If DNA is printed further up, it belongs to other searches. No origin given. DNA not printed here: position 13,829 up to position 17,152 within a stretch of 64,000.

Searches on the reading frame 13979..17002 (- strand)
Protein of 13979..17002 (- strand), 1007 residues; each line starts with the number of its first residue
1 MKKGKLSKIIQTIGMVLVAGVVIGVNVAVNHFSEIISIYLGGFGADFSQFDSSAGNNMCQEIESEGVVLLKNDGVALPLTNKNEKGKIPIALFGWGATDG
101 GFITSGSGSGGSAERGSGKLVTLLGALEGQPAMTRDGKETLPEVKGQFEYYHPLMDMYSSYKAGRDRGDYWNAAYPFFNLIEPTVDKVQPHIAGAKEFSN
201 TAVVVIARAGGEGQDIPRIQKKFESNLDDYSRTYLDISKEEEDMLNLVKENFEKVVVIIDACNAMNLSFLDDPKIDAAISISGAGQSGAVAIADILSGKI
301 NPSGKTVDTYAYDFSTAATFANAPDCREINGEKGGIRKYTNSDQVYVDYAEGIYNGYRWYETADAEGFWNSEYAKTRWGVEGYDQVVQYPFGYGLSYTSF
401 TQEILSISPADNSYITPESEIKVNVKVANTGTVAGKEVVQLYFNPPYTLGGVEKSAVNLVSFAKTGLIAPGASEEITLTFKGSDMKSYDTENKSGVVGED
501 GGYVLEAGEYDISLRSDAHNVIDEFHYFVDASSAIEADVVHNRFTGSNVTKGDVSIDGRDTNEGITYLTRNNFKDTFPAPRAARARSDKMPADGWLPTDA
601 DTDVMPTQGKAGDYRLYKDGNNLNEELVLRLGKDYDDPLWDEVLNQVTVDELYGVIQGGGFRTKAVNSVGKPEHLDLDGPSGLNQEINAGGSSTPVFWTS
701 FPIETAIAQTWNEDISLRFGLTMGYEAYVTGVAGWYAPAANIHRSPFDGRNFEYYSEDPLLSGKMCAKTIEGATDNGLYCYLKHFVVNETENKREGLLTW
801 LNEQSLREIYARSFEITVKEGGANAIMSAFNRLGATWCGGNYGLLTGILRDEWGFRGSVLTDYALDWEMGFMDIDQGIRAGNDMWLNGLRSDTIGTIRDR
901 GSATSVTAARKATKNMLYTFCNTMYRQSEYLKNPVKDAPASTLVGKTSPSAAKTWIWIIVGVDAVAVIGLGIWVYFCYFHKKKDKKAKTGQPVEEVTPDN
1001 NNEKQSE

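Call 64: search_protein_families(library=pfam, proteins=[window:13979-17002:-], max_evalue=0.00001)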
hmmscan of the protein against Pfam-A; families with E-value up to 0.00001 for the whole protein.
window:13979-17002:- (1007 aa): 3 families
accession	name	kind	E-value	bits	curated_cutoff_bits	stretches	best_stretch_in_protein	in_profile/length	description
PF00933.27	Glyco_hydro_3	-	5.3e-27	95.5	27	1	699-864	83-253/316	Glycosyl hydrolase family 3 N terminal domain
PF01915.27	Glyco_hydro_3_C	-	2.2e-23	83.7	31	1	67-357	1-200/200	Glycosyl hydrolase family 3 C-terminal domain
PF14310.12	Fn3-like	-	1.2e-09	38.6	25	1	437-514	1-67/71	Fibronectin type III-like domain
